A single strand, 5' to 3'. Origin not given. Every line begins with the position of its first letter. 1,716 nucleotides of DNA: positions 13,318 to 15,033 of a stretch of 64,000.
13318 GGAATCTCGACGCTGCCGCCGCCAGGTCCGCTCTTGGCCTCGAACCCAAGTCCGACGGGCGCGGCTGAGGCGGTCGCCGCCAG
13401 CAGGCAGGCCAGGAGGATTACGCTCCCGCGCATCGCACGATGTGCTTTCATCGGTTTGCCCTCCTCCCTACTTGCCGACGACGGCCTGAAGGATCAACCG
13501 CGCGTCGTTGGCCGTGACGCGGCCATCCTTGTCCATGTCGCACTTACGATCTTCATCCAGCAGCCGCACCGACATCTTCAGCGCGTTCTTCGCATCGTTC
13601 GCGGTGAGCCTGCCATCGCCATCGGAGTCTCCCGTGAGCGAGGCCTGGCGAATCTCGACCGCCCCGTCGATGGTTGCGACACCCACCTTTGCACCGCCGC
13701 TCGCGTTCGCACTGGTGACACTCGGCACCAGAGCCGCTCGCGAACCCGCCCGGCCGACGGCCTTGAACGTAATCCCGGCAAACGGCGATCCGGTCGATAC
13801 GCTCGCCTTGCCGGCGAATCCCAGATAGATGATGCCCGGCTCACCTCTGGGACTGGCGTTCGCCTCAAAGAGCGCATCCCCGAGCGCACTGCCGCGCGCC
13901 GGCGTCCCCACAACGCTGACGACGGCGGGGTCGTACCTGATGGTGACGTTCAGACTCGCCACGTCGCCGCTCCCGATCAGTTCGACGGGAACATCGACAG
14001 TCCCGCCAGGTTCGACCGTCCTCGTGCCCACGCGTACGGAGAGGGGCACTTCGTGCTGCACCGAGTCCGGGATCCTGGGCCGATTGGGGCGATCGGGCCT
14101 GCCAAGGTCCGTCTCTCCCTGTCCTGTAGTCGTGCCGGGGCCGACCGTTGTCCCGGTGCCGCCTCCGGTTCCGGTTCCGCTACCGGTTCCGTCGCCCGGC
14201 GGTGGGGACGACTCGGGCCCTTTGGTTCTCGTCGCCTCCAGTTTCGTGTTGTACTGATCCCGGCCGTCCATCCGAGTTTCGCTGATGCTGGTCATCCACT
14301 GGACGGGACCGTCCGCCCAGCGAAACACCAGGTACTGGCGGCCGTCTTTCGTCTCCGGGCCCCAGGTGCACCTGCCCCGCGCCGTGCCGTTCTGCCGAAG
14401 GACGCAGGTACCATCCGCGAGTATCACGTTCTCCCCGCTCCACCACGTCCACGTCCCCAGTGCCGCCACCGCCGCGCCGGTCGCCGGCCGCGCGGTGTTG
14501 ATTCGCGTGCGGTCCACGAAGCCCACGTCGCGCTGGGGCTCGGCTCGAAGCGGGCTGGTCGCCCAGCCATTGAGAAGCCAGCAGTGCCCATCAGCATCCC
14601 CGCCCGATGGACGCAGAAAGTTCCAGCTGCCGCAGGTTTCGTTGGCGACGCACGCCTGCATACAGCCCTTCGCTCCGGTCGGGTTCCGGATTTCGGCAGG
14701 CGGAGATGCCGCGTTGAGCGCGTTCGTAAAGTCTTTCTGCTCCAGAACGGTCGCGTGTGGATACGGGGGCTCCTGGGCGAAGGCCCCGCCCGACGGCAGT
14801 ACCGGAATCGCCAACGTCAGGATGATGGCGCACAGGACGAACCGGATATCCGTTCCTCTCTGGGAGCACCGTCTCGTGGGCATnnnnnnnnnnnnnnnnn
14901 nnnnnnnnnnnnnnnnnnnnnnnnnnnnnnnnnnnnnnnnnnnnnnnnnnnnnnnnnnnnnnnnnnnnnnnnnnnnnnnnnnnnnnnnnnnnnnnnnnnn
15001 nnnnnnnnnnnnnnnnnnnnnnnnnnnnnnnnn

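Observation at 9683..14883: Three-gene cohesin-dockerin module with PAN/Apple domains and no enzyme partner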

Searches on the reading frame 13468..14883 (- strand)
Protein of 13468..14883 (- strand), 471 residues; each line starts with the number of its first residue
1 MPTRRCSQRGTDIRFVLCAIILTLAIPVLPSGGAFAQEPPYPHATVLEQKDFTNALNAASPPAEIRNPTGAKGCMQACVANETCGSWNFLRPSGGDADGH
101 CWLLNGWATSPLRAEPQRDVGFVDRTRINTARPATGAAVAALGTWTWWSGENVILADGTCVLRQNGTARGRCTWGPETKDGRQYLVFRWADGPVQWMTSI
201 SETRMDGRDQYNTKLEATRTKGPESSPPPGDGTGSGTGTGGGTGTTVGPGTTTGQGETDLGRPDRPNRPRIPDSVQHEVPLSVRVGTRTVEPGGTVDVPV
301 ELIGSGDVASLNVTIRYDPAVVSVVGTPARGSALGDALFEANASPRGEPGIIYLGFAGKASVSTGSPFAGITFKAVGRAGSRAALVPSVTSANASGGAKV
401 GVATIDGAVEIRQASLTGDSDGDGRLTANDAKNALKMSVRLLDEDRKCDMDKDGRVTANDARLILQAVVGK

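Call 3: search_protein_families(library=pfam, proteins=[window:13468-14883:-], max_evalue=1)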
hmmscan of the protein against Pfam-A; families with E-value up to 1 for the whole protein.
window:13468-14883:- (471 aa): 6 families
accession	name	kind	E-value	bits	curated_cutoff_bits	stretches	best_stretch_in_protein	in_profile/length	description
PF00963.24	Cohesin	-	6e-12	46.4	24.1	1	282-411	2-139/139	Cohesin domain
PF14295.12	PAN_4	-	4.7e-06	27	27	1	72-103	19-50/51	PAN domain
PF13405.12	EF-hand_6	-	0.00013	21.8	25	1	419-436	10-27/30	EF-hand domain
PF00036.39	EF-hand_1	-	0.0019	18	25.4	0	419-437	10-28/29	EF hand domain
PF00404.24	Dockerin_1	-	0.007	17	22.9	1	418-464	2-52/57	Dockerin type I domain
PF00024.32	PAN_1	-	0.14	12.5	21.4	1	70-104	23-52/76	PAN domain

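Call 4: search_protein_families(library=ncbifam, proteins=[window:13468-14883:-], max_evalue=1)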
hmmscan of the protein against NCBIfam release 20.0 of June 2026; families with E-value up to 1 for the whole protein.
window:13468-14883:- (471 aa): 0 families

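Call 6: find_homologous_proteins(query=window:13468-14883:-)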
Query window:13468-14883:- (471 aa): 8 proteins with E <= 0.001 among 8000 candidates.
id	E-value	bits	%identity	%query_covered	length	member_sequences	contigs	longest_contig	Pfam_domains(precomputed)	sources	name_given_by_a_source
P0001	0.0e+0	1058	100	100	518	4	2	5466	PF00963.25,PF14295.13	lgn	-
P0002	8.8e-104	366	66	41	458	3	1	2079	PF00963.25,PF14295.13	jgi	jgi:hypothetical protein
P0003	1.3e-90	323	42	97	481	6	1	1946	PF00963.25,PF14295.13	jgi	jgi:hypothetical protein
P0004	3.0e-28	117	41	41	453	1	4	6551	PF00404.25,PF00963.25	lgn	-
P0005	3.9e-16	77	41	38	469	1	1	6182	PF00963.25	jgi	jgi:hypothetical protein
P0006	8.6e-13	66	33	41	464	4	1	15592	PF00404.25,PF00963.25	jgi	jgi:hypothetical protein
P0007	4.1e-8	51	32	41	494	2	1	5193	PF00963.25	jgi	-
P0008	1.2e-4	39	67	10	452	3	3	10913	-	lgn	-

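Call 8: find_encoding_contigs(protein=P0006, flank=10000, max_places=3)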
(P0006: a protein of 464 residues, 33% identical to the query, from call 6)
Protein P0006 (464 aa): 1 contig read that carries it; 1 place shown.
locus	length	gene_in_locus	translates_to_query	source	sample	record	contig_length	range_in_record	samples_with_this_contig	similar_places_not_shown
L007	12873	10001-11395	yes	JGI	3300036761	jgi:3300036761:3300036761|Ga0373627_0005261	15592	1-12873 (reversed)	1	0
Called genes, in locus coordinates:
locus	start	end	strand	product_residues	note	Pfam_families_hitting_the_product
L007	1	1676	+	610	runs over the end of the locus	PF13365:Trypsin_2, PF23914:TPR_CcmH_CycH (weak), PF13181:TPR_8 (weak), PF12895:ANAPC3 (weak), PF13432:TPR_16, PF00515:TPR_1, PF14559:TPR_19, PF00515:TPR_1, +27 more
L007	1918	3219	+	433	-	PF05697:Trigger_N, PF05698:Trigger_C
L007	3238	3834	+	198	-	PF00574:CLP_protease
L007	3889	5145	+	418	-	PF06689:zf-C4_ClpX, PF00493:MCM, PF01078:Mg_chelatase (faint), PF05496:RuvB_N (weak), PF00004:AAA, PF07724:AAA_2, PF07728:AAA_5 (weak), PF10431:ClpB_D2-small, +1 more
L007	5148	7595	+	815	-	PF02190:LON_substr_bdg, PF00004:AAA, PF07728:AAA_5 (weak), PF22667:Lon_lid, PF05362:Lon_C, PF13541:ChlI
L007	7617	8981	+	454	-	-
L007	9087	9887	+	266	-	-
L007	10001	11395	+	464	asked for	PF00963:Cohesin, PF00404:Dockerin_1 (faint)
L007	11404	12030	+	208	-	PF00963:Cohesin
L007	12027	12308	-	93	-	-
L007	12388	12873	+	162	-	?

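Call 9: find_encoding_contigs(protein=P0004, flank=10000, max_places=4)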
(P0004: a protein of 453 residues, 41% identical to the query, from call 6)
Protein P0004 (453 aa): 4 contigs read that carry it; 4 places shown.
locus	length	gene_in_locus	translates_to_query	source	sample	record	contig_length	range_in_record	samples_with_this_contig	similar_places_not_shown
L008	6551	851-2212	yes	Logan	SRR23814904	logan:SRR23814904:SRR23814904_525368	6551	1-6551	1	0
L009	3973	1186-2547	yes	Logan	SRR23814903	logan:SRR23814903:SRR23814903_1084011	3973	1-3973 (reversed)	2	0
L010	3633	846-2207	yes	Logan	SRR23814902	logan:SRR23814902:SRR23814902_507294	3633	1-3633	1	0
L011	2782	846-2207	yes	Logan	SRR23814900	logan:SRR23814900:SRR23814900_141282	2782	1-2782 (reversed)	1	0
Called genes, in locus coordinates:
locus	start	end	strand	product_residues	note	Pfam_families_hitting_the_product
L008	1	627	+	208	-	?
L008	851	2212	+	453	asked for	PF00404:Dockerin_1 (faint), PF00963:Cohesin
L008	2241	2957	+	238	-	PF00963:Cohesin, PF13240:Zn_Ribbon_1 (faint)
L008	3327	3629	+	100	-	-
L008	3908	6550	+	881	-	?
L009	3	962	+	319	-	?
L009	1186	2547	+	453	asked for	PF00404:Dockerin_1 (faint), PF00963:Cohesin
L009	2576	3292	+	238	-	PF00963:Cohesin, PF13240:Zn_Ribbon_1 (faint)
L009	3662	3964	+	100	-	-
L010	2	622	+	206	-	?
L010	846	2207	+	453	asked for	PF00404:Dockerin_1 (faint), PF00963:Cohesin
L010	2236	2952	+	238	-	PF00963:Cohesin, PF13240:Zn_Ribbon_1 (faint)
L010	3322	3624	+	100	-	-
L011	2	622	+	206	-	?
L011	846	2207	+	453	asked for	PF00404:Dockerin_1 (faint), PF00963:Cohesin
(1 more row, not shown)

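Call 10: find_encoding_contigs(protein=P0005, flank=10000, max_places=3)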
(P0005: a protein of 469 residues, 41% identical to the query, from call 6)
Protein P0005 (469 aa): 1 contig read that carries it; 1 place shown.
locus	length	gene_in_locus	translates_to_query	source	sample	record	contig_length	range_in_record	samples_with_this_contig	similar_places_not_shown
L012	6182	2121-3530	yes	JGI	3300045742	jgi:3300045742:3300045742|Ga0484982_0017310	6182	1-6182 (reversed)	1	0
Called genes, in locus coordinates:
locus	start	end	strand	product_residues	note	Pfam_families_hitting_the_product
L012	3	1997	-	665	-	?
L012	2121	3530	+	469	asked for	PF00963:Cohesin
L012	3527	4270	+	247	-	PF00963:Cohesin, PF13240:Zn_Ribbon_1 (weak)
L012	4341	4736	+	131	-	-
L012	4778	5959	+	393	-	-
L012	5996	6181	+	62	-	?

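Call 11: find_encoding_contigs(protein=P0007, flank=10000, max_places=3)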
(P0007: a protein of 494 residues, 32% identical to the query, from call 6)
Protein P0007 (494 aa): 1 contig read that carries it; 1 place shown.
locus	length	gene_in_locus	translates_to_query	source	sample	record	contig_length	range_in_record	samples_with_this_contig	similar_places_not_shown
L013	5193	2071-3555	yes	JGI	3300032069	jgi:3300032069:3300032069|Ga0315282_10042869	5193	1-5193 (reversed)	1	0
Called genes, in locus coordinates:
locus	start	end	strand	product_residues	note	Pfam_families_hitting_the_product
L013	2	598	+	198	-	?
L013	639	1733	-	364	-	PF13513:HEAT_EZ (faint), PF11791:Aconitase_B_N (faint), PF00514:Arm (faint), PF13646:HEAT_2, PF02985:HEAT (faint), PF03130:HEAT_PBS (weak), PF12717:Cnd1 (faint), PF13646:HEAT_2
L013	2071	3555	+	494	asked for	PF00963:Cohesin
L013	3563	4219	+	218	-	PF00963:Cohesin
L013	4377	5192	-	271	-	?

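Call 16: find_related_loci(query=A1, collection=genome_contigs, flank=8000)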
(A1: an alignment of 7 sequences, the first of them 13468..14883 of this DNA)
Query A1 (471 aa) in genome_contigs; peptide patterns used: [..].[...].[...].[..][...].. (x = any residue, [..] = any of these).
124 stretches matched a pattern; 20 encode a relative of the query (tblastn E <= 1e-3); 20 distinct loci.
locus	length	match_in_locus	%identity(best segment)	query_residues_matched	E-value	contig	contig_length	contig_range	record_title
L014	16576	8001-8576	48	281-471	1e-42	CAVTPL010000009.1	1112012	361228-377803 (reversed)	MAG: Pirellulales bacterium isolate MFD00905.bin.3.507 genome assembly, contig: contig_4976, whole genome shotgun sequen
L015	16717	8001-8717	37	196-469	4e-36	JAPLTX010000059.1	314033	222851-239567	MAG: Verrucomicrobia bacterium isolate LacPavin_0818_WC55_MAG_62_14 LacPavin_0818_WC55_scaffold_441125, whole genome sho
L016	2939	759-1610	36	181-471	6e-30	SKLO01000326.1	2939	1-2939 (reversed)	MAG: Verrucomicrobiales bacterium isolate CSSed162cmA_213 CSSed16-2cmA-205805, whole genome shotgun sequence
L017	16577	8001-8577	45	281-471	9e-30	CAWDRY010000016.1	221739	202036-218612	MAG: uncultured Gemmataceae bacterium isolate MFD04492.bin.2.10 genome assembly, contig: contig_2472, whole genome shotg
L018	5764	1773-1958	53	415-470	3e-12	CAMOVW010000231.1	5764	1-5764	MAG: uncultured Clostridia bacterium isolate SRR873600_bin.140_metaWRAP_v1.3_MAG genome assembly, contig: NODE_35667_len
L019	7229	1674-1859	55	415-470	1e-11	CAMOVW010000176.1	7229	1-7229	MAG: uncultured Clostridia bacterium isolate SRR873600_bin.140_metaWRAP_v1.3_MAG genome assembly, contig: NODE_25271_len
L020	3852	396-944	29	313-470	1e-11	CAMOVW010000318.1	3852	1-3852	MAG: uncultured Clostridia bacterium isolate SRR873600_bin.140_metaWRAP_v1.3_MAG genome assembly, contig: NODE_66657_len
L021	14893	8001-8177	58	418-470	3e-11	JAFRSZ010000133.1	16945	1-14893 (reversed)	MAG: Clostridia bacterium isolate RGIG2773 Goat_Omasum-6__c250786, whole genome shotgun sequence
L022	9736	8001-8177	54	418-470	4e-11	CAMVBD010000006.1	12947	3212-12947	MAG TPA_asm: uncultured Clostridia bacterium isolate SRR8387716_bin.86_metaWRAP_v1.3_MAG genome assembly, contig: ERZ142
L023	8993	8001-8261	41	395-469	3e-10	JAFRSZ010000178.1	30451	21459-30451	MAG: Clostridia bacterium isolate RGIG2773 Goat_Omasum-6__c336127, whole genome shotgun sequence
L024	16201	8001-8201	45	409-469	9e-10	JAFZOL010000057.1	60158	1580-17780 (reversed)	MAG: Clostridia bacterium isolate RGIG7952 Water_buffalos_Rumen-1__c819122, whole genome shotgun sequence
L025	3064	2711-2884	50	418-469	2e-9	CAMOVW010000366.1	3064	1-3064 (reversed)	MAG: uncultured Clostridia bacterium isolate SRR873600_bin.140_metaWRAP_v1.3_MAG genome assembly, contig: NODE_96879_len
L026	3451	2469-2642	50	418-469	2e-9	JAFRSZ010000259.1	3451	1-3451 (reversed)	MAG: Clostridia bacterium isolate RGIG2773 Goat_Omasum-6__c528438, whole genome shotgun sequence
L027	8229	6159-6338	50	416-469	6e-9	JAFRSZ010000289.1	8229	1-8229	MAG: Clostridia bacterium isolate RGIG2773 Goat_Omasum-6__c601304, whole genome shotgun sequence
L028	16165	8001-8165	44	417-471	1e-8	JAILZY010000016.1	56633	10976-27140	MAG: bacterium isolate HOT.CON.50 NODE_558_length_56633_cov_20.230939, whole genome shotgun sequence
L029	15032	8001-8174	48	418-469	1e-7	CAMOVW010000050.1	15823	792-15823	MAG: uncultured Clostridia bacterium isolate SRR873600_bin.140_metaWRAP_v1.3_MAG genome assembly, contig: NODE_7727_leng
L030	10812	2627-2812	50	418-470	1e-6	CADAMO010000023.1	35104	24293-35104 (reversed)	MAG: Ruminococcaceae bacterium isolate RUG13427 genome assembly, contig: RUG13427_asm_23, whole genome shotgun sequence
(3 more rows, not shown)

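Call 36: search_solved_structures(query=window:13468-14883:-, max_evalue=1, show_alignments=2)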
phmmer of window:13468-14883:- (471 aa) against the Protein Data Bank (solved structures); distinct sequences matched with E-value up to 1: 107 (the best 60 are shown).
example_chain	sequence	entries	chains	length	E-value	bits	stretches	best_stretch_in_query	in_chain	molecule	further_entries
2vn5_A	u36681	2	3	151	0.023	16.7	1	281-378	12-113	SCAFFOLDING PROTEIN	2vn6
2l6h_A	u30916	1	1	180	0.026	16.6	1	194-257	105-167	Focal adhesion kinase 1, linker, Paxillin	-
1g1k_A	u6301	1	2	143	0.031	16.3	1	281-378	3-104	SCAFFOLDING PROTEIN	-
6trp_A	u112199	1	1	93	0.041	15.9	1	219-254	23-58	Peptide synthetase XpsB,Peptide synthetase XpsB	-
2rrt_A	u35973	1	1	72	0.044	15.8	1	406-461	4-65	Calmodulin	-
11cu_A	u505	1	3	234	0.075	15.1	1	211-257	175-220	ZnO48_baseKO_ES_Complex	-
1y1x_A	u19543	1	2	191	0.083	14.9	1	373-465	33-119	Leishmania Major Homolog of Programmed Cell Death 6 Protein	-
2ccl_B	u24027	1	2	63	0.088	14.8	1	416-465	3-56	ENDO-1,4-BETA-XYLANASE Y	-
4ums_A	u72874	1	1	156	0.13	14.2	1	282-379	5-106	CELLULOSOMAL ANCHORING SCAFFOLDIN B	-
2b1u_A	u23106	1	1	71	0.18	13.8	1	410-465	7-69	Calmodulin-like protein 5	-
1y6w_A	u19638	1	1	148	0.22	13.5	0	405-459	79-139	Calmodulin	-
1y0v_H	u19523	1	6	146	0.23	13.5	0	405-459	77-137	Calmodulin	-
1i6f_A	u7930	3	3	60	0.23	13.5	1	68-107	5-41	NEUROTOXIN V-5 | Neurotoxin 5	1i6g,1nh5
10px_1V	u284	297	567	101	0.25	13.3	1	278-347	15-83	50S ribosomal protein L21 | 50S ribosomal protein L20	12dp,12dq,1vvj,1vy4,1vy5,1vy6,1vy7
8k9z_B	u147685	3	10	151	0.26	13.3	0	405-459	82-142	Calmodulin-2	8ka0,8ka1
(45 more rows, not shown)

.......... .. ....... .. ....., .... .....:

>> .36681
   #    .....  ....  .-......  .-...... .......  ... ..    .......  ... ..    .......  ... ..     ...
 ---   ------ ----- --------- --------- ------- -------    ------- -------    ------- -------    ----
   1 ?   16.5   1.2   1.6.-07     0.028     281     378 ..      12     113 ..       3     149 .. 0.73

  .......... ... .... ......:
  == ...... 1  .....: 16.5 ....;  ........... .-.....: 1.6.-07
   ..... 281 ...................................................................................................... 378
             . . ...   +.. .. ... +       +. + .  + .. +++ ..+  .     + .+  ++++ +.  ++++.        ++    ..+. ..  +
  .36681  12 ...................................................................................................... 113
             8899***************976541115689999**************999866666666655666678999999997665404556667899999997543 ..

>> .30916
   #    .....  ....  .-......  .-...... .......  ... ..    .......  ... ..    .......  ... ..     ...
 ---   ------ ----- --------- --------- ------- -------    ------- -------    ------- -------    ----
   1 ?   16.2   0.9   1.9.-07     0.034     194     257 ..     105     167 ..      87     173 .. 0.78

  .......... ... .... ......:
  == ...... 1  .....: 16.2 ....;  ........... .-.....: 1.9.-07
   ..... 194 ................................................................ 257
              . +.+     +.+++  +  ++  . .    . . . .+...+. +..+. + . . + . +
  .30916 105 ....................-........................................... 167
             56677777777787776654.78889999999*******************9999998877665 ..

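Call 82: search_protein_families(library=pfam, proteins=[L021:5595-8198:+, L030:2-2839:+, L022:7155-8300:+, L029:5553-8207:+, L028:5826-8180:+], max_evalue=0.0001)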
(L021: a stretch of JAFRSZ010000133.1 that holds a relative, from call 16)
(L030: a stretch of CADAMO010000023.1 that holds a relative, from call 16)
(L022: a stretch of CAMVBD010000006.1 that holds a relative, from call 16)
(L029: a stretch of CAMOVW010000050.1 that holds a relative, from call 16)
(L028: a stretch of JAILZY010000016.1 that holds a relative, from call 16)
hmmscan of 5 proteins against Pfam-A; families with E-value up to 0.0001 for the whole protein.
L021:5595-8198:+ (868 aa): 2 families
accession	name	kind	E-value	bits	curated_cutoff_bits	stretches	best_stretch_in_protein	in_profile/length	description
PF13306.12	LRR_5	-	2.2e-72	241.4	27.7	4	486-595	14-123/127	BspA type Leucine rich repeat region (6 copies)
PF00404.24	Dockerin_1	-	4.1e-06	27.3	22.9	1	803-855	2-52/57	Dockerin type I domain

L030:2-2839:+ (946 aa): 6 families
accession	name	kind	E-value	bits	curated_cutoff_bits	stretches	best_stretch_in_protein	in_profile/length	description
PF13306.12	LRR_5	-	5e-190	621.6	27.7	7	8-127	9-126/127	BspA type Leucine rich repeat region (6 copies)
PF13855.12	LRR_8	-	8.9e-30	102.7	27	0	42-84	11-54/61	Leucine rich repeat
PF00404.24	Dockerin_1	-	3.9e-08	33.8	22.9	1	875-931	1-52/57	Dockerin type I domain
PF23952.1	LRR_EndoS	-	2.8e-06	28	27.9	0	269-333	24-91/116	Endo-beta-N-acetylglucosaminidase EndoS LRR domain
PF00207.28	A2M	-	1e-05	25.7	21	0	82-99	18-35/92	Alpha-2-macroglobulin family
PF00041.27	fn3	-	1.1e-05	25.9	25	1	781-849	3-70/84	Fibronectin type III domain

L022:7155-8300:+ (382 aa): 3 families
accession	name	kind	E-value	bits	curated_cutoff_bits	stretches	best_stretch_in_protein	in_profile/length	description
PF00404.24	Dockerin_1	-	3.4e-09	37.2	22.9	1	282-335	1-52/57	Dockerin type I domain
PF13405.12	EF-hand_6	-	3.4e-06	26.8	25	0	314-338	4-28/30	EF-hand domain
PF00036.39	EF-hand_1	-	1.5e-05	24.7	25.4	0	314-337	4-27/29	EF hand domain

L029:5553-8207:+ (885 aa): 1 family
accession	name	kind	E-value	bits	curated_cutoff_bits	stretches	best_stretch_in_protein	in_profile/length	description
PF00404.24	Dockerin_1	-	2.8e-05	24.7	22.9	1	816-868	1-51/57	Dockerin type I domain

L028:5826-8180:+ (785 aa): 4 families
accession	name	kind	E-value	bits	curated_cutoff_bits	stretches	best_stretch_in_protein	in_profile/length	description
PF13229.12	Beta_helix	-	3.3e-20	72.8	25.9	2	136-279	15-138/158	Right handed beta helix region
PF02494.22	HYR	-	5.8e-18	65.4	21.7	2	640-723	1-81/81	HYR domain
PF05048.19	NosD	-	1e-11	45.1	23.6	1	126-279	42-173/212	Periplasmic copper-binding protein (NosD)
PF09136.16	Glucodextran_B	-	9e-05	22.8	27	0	699-723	57-81/83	Glucodextranase, domain B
